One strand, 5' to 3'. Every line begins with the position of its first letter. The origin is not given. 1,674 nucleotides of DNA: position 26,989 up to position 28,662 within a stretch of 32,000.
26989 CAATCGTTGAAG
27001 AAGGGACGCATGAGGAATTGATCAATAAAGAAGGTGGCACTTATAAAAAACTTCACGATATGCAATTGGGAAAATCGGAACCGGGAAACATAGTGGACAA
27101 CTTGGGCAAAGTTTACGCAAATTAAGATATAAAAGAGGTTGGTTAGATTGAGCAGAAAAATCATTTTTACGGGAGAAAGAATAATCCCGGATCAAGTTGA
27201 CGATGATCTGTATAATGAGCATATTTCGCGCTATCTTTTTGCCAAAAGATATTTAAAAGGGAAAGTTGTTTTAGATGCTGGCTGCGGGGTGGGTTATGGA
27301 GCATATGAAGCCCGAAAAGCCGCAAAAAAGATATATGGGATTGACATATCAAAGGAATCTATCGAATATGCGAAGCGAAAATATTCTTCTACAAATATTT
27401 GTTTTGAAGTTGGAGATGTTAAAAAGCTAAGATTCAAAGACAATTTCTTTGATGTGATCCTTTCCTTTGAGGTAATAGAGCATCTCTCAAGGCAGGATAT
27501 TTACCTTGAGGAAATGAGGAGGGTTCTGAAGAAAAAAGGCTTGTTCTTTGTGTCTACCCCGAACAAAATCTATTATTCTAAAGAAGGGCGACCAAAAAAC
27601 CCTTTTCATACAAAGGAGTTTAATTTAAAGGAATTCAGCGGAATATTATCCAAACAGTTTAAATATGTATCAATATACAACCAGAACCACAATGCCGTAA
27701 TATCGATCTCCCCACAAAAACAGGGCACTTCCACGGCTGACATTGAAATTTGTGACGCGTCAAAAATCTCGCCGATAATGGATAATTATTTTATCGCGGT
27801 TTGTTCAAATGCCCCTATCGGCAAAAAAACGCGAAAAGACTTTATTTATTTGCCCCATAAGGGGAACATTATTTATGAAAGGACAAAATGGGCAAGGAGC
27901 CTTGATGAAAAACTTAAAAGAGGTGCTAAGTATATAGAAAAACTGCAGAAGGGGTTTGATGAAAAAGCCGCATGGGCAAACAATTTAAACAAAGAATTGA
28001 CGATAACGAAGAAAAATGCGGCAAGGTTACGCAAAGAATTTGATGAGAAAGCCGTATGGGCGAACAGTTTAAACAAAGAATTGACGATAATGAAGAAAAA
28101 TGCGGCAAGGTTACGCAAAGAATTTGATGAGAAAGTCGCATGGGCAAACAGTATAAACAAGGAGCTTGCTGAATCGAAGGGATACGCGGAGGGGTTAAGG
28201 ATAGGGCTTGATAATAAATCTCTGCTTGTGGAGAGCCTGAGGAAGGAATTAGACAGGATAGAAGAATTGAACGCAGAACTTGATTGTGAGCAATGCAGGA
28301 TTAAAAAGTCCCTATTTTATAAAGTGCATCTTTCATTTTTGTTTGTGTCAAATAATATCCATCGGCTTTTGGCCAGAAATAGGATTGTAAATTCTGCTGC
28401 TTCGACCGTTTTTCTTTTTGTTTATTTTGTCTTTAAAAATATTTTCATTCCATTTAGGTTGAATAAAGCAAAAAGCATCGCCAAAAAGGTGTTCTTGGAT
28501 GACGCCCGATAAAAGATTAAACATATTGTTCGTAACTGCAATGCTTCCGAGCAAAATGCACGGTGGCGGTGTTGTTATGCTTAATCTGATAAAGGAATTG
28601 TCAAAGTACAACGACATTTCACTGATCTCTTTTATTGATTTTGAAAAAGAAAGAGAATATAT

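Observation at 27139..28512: Methyltransferase with 28-aa near-identical coiled-coil repeats: a possible adjustable chain-length ruler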

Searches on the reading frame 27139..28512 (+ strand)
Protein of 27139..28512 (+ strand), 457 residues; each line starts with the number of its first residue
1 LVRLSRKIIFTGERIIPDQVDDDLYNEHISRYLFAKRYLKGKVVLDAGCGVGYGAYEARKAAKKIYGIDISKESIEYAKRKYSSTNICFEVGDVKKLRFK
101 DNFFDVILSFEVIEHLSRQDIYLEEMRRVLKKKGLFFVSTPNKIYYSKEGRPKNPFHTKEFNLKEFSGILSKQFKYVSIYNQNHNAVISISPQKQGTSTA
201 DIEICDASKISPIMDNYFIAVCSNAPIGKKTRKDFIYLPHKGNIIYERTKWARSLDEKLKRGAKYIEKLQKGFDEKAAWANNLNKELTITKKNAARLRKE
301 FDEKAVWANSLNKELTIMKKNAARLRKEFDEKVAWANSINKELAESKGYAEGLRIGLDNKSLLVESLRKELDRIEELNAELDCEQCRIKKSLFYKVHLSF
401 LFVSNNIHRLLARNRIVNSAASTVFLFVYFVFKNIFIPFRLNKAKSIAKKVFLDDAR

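Call 6: search_protein_families(library=pfam, proteins=[window:27139-28512:+], max_evalue=0.01)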
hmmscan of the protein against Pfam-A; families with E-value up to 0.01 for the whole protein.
window:27139-28512:+ (457 aa): 15 families
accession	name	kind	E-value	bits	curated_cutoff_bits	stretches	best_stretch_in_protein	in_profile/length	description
PF13847.12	Methyltransf_31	-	1.7e-25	89.8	27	1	40-173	3-125/145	Methyltransferase domain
PF08241.18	Methyltransf_11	-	5.3e-25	88.3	21.2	1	45-138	1-95/95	Methyltransferase domain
PF13649.12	Methyltransf_25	-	2.2e-22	80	27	1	44-134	1-97/97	Methyltransferase domain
PF13489.12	Methyltransf_23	-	2.3e-16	60.4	27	1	36-144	18-122/164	Methyltransferase domain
PF08242.18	Methyltransf_12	-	7.3e-13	49.5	30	1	45-136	1-98/98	Methyltransferase domain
PF02353.26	CMAS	-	7.5e-09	35.7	27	1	40-140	62-166/273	Mycolic acid cyclopropane synthetase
PF01209.24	Ubie_methyltran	-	2.6e-07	30.7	20.1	1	39-138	46-151/233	ubiE/COQ5 methyltransferase family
PF03141.22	Methyltransf_29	-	8.1e-07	28.4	23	1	28-306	104-375/506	Putative S-adenosyl-L-methionine-dependent methyltransferase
PF05175.20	MTS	-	1.3e-05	25.3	23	1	40-109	31-104/170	Methyltransferase small domain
PF06325.19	PrmA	-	0.00029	20.9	22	1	38-139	159-259/296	Ribosomal protein L11 methyltransferase (PrmA)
PF08003.17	Methyltransf_9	-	0.00097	18.6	23.8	1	38-136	113-215/315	Protein of unknown function (DUF1698)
PF01555.25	N6_N4_Mtase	-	0.00099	19.6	26.7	0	40-79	181-220/221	DNA methylase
PF01728.25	FtsJ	-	0.0011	19.4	24.1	1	40-106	21-87/181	FtsJ-like methyltransferase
PF02475.24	TRM5-TYW2_MTfase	-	0.0032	17.9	28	1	33-147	29-146/164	TRM5/TYW2 methyltransferase domain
PF19220.6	Rod_CreS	-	0.007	15.9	100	1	297-386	11-100/359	Crescentin, rod domain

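Call 8: find_homologous_proteins(query=window:27139-28509:+)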
Query window:27139-28509:+ (457 aa): 747 proteins with E <= 0.001 among 8000 candidates; the best 120 are listed.
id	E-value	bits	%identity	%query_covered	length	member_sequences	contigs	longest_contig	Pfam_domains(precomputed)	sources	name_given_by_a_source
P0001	7.2e-297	1002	100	99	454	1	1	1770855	PF13847.13,PF13489.13,PF02353.27,PF05175.21,PF13649.13,PF03141.23,PF01209.25,PF08241.19,PF08242.19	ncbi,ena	-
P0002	1.0e-173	597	65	96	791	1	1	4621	PF13847.13,PF13489.13,PF00534.27,PF13649.13,PF08241.19,PF08242.19,PF13692.13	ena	-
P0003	6.2e-130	452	79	56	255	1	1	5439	PF13847.13,PF13489.13,PF02353.27,PF05175.21,PF13649.13,PF03141.23,PF01209.25,PF08241.19,PF08242.19,PF01555.25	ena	-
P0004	4.8e-92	327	37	81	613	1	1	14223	PF13489.13,PF08003.18,PF05724.18,PF08241.19,PF05401.17,PF13847.13,PF27241.1,PF05175.21,PF13649.13,PF28256.1,PF28175.1,PF19220.7,PF01728.26,PF05622.18,PF24161.2,PF01209.25,PF08242.19,PF20492.4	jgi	jgi:SAM-dependent methyltransferase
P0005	6.4e-80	287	37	82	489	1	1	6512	PF13847.13,PF13489.13,PF02353.27,PF13649.13,PF03141.23,PF24161.2,PF01209.25,PF08241.19,PF08242.19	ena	-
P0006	6.0e-78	281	37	79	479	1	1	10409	PF13847.13,PF13489.13,PF02353.27,PF13649.13,PF03141.23,PF01209.25,PF08241.19,PF08242.19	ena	-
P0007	9.7e-76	274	35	84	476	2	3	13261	PF13847.13,PF13489.13,PF02353.27,PF13649.13,PF03141.23,PF24161.2,PF01209.25,PF08241.19,PF08242.19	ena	-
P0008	3.0e-75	272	44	67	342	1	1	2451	PF13847.13,PF13489.13,PF06325.20,PF02353.27,PF05175.21,PF13649.13,PF03291.23,PF03141.23,PF01209.25,PF08241.19,PF08242.19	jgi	jgi:ubiquinone/menaquinone biosynthesis C-methylase UbiE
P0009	1.1e-70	257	34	75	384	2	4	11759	PF13847.13,PF13489.13,PF13649.13,PF03141.23,PF01209.25,PF08241.19,PF08242.19,PF05401.17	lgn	-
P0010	1.5e-68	250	33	73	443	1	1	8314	PF13847.13,PF13489.13,PF08003.18,PF02353.27,PF05175.21,PF13649.13,PF01209.25,PF08241.19,PF08242.19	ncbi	-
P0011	1.8e-68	250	34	82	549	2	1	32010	PF13847.13,PF13489.13,PF05175.21,PF13649.13,PF24161.2,PF08241.19,PF08242.19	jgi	jgi:SAM-dependent methyltransferase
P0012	4.6e-67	245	37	74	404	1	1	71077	PF13847.13,PF13489.13,PF05724.18,PF06325.20,PF02353.27,PF05175.21,PF13649.13,PF01209.25,PF08241.19,PF08242.19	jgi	jgi:SAM-dependent methyltransferase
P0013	1.0e-65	241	36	84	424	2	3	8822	PF13847.13,PF13489.13,PF02353.27,PF13649.13,PF08241.19,PF08242.19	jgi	jgi:SAM-dependent methyltransferase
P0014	1.2e-65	240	34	90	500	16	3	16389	PF13847.13,PF13489.13,PF02353.27,PF05175.21,PF13649.13,PF01209.25,PF08241.19,PF08242.19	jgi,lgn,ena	-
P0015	1.9e-65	240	34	81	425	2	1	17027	PF13847.13,PF13489.13,PF05175.21,PF13649.13,PF03141.23,PF01209.25,PF08241.19,PF08242.19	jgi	jgi:SAM-dependent methyltransferase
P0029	6.2e-63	232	34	80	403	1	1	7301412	PF13847.13,PF13489.13,PF02353.27,PF05175.21,PF13649.13,PF28422.1,PF03141.23,PF01209.25,PF08241.19,PF08242.19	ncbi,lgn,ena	-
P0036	3.1e-62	229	35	73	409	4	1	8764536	PF13847.13,PF13489.13,PF02353.27,PF05175.21,PF13649.13,PF01209.25,PF08241.19,PF08242.19,PF05401.17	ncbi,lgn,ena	-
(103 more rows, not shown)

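Call 11: search_solved_structures(query=window:27139-28509:+, max_evalue=0.01, show_alignments=1)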
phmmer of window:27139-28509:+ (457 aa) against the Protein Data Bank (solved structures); distinct sequences matched with E-value up to 0.01: 79 (the best 60 are shown).
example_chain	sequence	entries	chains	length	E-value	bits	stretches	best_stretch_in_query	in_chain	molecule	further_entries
5wp5_A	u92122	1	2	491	9.3e-15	57.9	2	33-134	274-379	Phosphomethylethanolamine N-methyltransferase 2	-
5wp4_A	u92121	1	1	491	3.2e-14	56.1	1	38-138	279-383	Phosphoethanolamine N-methyltransferase 1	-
3l8d_A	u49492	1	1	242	1.6e-12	50.5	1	34-138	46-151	Methyltransferase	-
1ve3_A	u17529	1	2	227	3.7e-12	49.3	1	36-138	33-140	hypothetical protein PH0226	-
3g5l_A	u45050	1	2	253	5e-12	48.9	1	41-151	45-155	Putative S-adenosylmethionine dependent methyltransferase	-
1xxl_A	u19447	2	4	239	2.8e-09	39.8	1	43-184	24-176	YcgJ protein | ycgJ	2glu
9rfr_A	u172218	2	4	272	2.9e-09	39.8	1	31-134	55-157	Ubiquinone biosynthesis O-methyltransferase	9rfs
1wzn_A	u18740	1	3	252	5.7e-09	38.8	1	36-150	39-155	SAM-dependent methyltransferase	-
3mgg_A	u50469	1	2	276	6.7e-09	38.6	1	38-151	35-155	Methyltransferase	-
6uak_A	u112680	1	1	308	8.3e-09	38.3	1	44-174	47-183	SAM dependent methyltransferase LahSB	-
6f5z_A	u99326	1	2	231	1e-08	37.9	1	28-140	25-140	24-sterol C-methyltransferase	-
8rdl_A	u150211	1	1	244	3.6e-08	36.2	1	39-129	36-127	ToxA protein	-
3bus_A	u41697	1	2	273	9.1e-08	34.8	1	38-137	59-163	Methyltransferase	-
4ine_A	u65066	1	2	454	1.1e-07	34.6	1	37-183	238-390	Protein PMT-2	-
5gm1_A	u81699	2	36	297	1.7e-07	33.9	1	24-137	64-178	O-methylransferase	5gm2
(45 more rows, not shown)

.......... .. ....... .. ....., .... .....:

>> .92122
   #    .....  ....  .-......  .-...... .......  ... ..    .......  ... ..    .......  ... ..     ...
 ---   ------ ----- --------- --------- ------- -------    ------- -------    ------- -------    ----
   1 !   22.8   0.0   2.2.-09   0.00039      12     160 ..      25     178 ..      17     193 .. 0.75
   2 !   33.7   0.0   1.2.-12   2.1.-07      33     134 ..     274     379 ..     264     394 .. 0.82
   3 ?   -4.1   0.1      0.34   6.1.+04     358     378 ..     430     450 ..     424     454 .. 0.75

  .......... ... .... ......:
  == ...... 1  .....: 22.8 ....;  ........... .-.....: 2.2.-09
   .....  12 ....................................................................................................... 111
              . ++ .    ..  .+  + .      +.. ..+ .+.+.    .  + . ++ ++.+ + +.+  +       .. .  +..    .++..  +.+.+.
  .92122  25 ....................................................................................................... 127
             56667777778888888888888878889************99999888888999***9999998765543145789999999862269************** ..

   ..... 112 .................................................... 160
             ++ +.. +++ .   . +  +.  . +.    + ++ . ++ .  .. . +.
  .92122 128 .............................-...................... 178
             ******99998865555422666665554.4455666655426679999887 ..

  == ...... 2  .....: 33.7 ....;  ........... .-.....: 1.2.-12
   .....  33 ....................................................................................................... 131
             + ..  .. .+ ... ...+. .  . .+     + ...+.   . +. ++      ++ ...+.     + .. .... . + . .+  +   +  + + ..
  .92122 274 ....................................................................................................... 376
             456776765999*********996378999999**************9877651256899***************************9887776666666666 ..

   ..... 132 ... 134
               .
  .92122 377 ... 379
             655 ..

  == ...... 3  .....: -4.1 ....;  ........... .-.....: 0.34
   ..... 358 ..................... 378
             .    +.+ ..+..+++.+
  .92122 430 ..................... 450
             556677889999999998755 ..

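Call 12: search_protein_families(library=pfam, proteins=[P0004, P0005, P0011, P0029], max_evalue=0.1)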
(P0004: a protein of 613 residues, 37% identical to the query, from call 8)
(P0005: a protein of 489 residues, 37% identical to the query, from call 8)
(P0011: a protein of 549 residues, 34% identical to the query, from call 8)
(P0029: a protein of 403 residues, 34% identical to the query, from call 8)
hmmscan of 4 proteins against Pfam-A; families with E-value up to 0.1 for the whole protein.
P0004 (613 aa): 26 families (the best 25 are shown)
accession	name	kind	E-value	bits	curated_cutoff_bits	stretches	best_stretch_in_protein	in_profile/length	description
PF08241.18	Methyltransf_11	-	3.6e-25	88.9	21.2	1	38-131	1-95/95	Methyltransferase domain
PF13847.12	Methyltransf_31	-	6.4e-25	88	27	1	33-141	3-125/145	Methyltransferase domain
PF13489.12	Methyltransf_23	-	2e-21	76.8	27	1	26-161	16-153/164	Methyltransferase domain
PF13649.12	Methyltransf_25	-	5.3e-21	75.5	27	1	37-127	1-97/97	Methyltransferase domain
PF08242.18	Methyltransf_12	-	1.1e-15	58.5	30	1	38-129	1-98/98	Methyltransferase domain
PF05175.20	MTS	-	1.4e-10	41.5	23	1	33-133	31-140/170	Methyltransferase small domain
PF19220.6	Rod_CreS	-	2.2e-10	40.6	100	4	383-508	1-126/359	Crescentin, rod domain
PF05401.17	NodS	-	6.6e-08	33.1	24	1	36-143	46-156/201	Nodulation protein S (NodS)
PF05622.17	HOOK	-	3e-07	30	35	2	356-474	286-401/514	HOOK protein coiled-coil region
PF01209.24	Ubie_methyltran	-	2.8e-06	27.3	20.1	1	33-131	47-151/233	ubiE/COQ5 methyltransferase family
PF20492.3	ERM_helical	-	3.5e-06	27.5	40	2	377-483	9-115/120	Ezrin/radixin/moesin, alpha-helical domain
PF05724.17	TPMT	-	4.9e-06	26.8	26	1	18-80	22-85/218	Thiopurine S-methyltransferase (TPMT)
PF01728.25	FtsJ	-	5.1e-06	27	24.1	1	31-102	19-97/181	FtsJ-like methyltransferase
PF08003.17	Methyltransf_9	-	8.9e-06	25.3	23.8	1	32-133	114-219/315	Protein of unknown function (DUF1698)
PF01135.25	PCMT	-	9.9e-05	22.6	20.3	1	32-80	72-126/210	Protein-L-isoaspartate(D-aspartate) O-methyltransferase (PCMT)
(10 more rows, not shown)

P0005 (489 aa): 25 families
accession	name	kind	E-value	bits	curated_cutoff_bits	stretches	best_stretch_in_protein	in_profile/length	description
PF08241.18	Methyltransf_11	-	6.4e-23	81.7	21.2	1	38-131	1-95/95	Methyltransferase domain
PF13649.12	Methyltransf_25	-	3.5e-20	72.9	27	1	37-127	1-97/97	Methyltransferase domain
PF13847.12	Methyltransf_31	-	4.5e-19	69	27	1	33-141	3-114/145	Methyltransferase domain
PF13489.12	Methyltransf_23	-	3.4e-14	53.3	27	1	26-149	15-134/164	Methyltransferase domain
PF08242.18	Methyltransf_12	-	3.6e-12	47.3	30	1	38-128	1-97/98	Methyltransferase domain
PF02353.26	CMAS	-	3e-06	27.2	27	1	31-142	60-175/273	Mycolic acid cyclopropane synthetase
PF03141.22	Methyltransf_29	-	5.3e-06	25.7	23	1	35-137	119-223/506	Putative S-adenosyl-L-methionine-dependent methyltransferase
PF01209.24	Ubie_methyltran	-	6.8e-06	26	20.1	1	33-131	47-151/233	ubiE/COQ5 methyltransferase family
PF01135.25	PCMT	-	5.3e-05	23.5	20.3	1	31-88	71-134/210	Protein-L-isoaspartate(D-aspartate) O-methyltransferase (PCMT)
PF19220.6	Rod_CreS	-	9.4e-05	22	100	1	341-471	7-130/359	Crescentin, rod domain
PF08003.17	Methyltransf_9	-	0.00012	21.6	23.8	1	32-133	114-219/315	Protein of unknown function (DUF1698)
PF02475.24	TRM5-TYW2_MTfase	-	0.00015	22.2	28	1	24-101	27-109/164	TRM5/TYW2 methyltransferase domain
PF05175.20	MTS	-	0.00022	21.4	23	1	33-102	31-104/170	Methyltransferase small domain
PF13990.11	YjcZ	-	0.00088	19.1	27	1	316-416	16-119/272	YjcZ-like protein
PF06325.19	PrmA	-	0.0019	18.2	22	1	23-132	151-259/296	Ribosomal protein L11 methyltransferase (PrmA)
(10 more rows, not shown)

P0011 (549 aa): 28 families (the best 25 are shown)
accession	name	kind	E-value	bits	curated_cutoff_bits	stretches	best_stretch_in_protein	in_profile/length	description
PF08241.18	Methyltransf_11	-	1.5e-21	77.2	21.2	1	39-132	1-95/95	Methyltransferase domain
PF13649.12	Methyltransf_25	-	1.8e-19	70.6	27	1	38-128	1-97/97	Methyltransferase domain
PF13489.12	Methyltransf_23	-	1.4e-18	67.6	27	1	28-146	16-130/164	Methyltransferase domain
PF13847.12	Methyltransf_31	-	5e-18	65.6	27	1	34-136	3-113/145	Methyltransferase domain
PF08242.18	Methyltransf_12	-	6.4e-14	52.9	30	1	39-129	1-97/98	Methyltransferase domain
PF05175.20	MTS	-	5e-05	23.4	23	1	34-141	31-147/170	Methyltransferase small domain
PF05724.17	TPMT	-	6.4e-05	23.2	26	1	19-74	22-78/218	Thiopurine S-methyltransferase (TPMT)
PF03141.22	Methyltransf_29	-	0.00011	21.3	23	1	35-136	118-221/506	Putative S-adenosyl-L-methionine-dependent methyltransferase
PF01209.24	Ubie_methyltran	-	0.00014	21.7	20.1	1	33-132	46-151/233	ubiE/COQ5 methyltransferase family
PF06818.20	Fez1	-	0.00018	22.5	34.4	0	267-399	35-168/199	Fez1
PF20667.3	Sec10_N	-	0.00029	21.4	27.4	0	329-395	16-83/118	Exocyst complex component Sec10, N-terminal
PF07889.17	DUF1664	-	0.00034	21.1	34.6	0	455-526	51-122/124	Protein of unknown function (DUF1664)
PF02353.26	CMAS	-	0.00078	19.3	27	1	29-135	57-167/273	Mycolic acid cyclopropane synthetase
PF05911.16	FPP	-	0.0012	17.6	40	1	420-533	688-797/871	Filament-like plant protein, long coiled-coil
PF06009.19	Laminin_II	-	0.0019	18.7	33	0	282-350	1-69/138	Laminin Domain II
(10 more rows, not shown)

P0029 (403 aa): 21 families
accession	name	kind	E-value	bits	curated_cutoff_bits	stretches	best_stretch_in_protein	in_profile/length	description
PF08241.18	Methyltransf_11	-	2.2e-24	86.4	21.2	1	40-133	1-95/95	Methyltransferase domain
PF13649.12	Methyltransf_25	-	2e-21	76.9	27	1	39-129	1-97/97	Methyltransferase domain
PF13489.12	Methyltransf_23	-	1e-18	68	27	1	29-147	16-130/164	Methyltransferase domain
PF13847.12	Methyltransf_31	-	2.8e-18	66.4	27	1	36-138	4-114/145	Methyltransferase domain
PF08242.18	Methyltransf_12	-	2.3e-16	60.8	30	1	40-130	1-97/98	Methyltransferase domain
PF02353.26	CMAS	-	8.5e-07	29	27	1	31-145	58-176/273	Mycolic acid cyclopropane synthetase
PF03141.22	Methyltransf_29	-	4.5e-06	26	23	1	34-138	116-222/506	Putative S-adenosyl-L-methionine-dependent methyltransferase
PF01209.24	Ubie_methyltran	-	5.4e-06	26.4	20.1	1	34-133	46-151/233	ubiE/COQ5 methyltransferase family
PF05175.20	MTS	-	2.3e-05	24.5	23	1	35-142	31-147/170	Methyltransferase small domain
PF05724.17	TPMT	-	3.7e-05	23.9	26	1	17-81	19-84/218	Thiopurine S-methyltransferase (TPMT)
PF06325.19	PrmA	-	0.00026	21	22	1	33-134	159-259/296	Ribosomal protein L11 methyltransferase (PrmA)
PF13907.11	CHD1-like_C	-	0.0013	19.5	28.3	0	269-315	22-65/96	Chromodomain-helicase-DNA-binding protein 1-like, C-terminal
PF18595.6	Nuf2_DHR10-like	-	0.0052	17.3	28.4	1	262-326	52-116/117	Nuf2, DHR10-like domain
PF05816.16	TelA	-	0.0065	16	30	1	283-395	78-196/332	Toxic anion resistance protein (TelA)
PF18709.6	DLP_helical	-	0.0079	16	25.5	1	267-382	74-190/340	Dynamin-like helical domain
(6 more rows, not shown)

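Call 13: find_encoding_contigs(protein=P0001, flank=10000, max_places=3)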
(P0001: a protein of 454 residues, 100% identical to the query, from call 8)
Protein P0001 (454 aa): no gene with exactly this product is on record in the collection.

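Call 17: find_encoding_contigs(protein=P0002, flank=10000, max_places=2)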
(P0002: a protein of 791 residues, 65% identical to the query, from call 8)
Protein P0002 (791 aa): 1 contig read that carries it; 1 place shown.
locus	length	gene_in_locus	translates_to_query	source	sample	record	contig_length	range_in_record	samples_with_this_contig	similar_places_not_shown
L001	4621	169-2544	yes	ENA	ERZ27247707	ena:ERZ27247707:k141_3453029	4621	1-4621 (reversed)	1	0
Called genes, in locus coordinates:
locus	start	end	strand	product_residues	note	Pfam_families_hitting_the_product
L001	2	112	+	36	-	?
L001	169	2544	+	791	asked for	PF13489:Methyltransf_23, PF13847:Methyltransf_31, PF08241:Methyltransf_11, PF08242:Methyltransf_12, PF13649:Methyltransf_25, PF00534:Glycos_transf_1, PF13692:Glyco_trans_1_4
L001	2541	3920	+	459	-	PF00535:Glycos_transf_2, PF13641:Glyco_tranf_2_3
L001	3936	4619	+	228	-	?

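Call 18: find_encoding_contigs(protein=P0004, flank=10000, max_places=2)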
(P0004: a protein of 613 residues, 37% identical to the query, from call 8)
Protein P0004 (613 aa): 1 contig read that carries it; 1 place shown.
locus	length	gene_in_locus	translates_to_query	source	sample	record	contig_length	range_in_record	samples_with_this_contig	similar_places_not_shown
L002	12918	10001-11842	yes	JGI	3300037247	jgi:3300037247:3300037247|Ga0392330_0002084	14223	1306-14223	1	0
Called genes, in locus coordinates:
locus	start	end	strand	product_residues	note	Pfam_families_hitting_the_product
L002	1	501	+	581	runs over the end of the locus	PF02366:PMT, PF13231:PMT_2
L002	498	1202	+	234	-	PF01209:Ubie_methyltran (weak), PF13489:Methyltransf_23, PF13847:Methyltransf_31, PF08241:Methyltransf_11, PF08242:Methyltransf_12, PF13649:Methyltransf_25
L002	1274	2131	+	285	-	PF01209:Ubie_methyltran (weak), PF13489:Methyltransf_23, PF13847:Methyltransf_31, PF08241:Methyltransf_11, PF08242:Methyltransf_12 (weak), PF13649:Methyltransf_25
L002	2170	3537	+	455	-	PF01943:Polysacc_synt, PF13440:Polysacc_synt_3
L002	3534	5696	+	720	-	PF09594:GT87, PF26550:Tricorn_2nd, PF26549:Tricorn_N, PF07676:PD40, PF26549:Tricorn_N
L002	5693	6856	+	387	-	PF00535:Glycos_transf_2, PF26629:GT2_TM_C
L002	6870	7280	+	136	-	-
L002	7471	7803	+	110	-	PF04307:YdjM (weak)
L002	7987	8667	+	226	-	PF01061:ABC2_membrane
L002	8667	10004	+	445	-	PF13476:AAA_23 (faint), PF00005:ABC_tran, PF14524:Wzt_C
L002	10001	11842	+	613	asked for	PF01209:Ubie_methyltran (weak), PF05175:MTS, PF13489:Methyltransf_23, PF05401:NodS, PF08241:Methyltransf_11, PF08242:Methyltransf_12, PF13649:Methyltransf_25, PF13847:Methyltransf_31, +10 more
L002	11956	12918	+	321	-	?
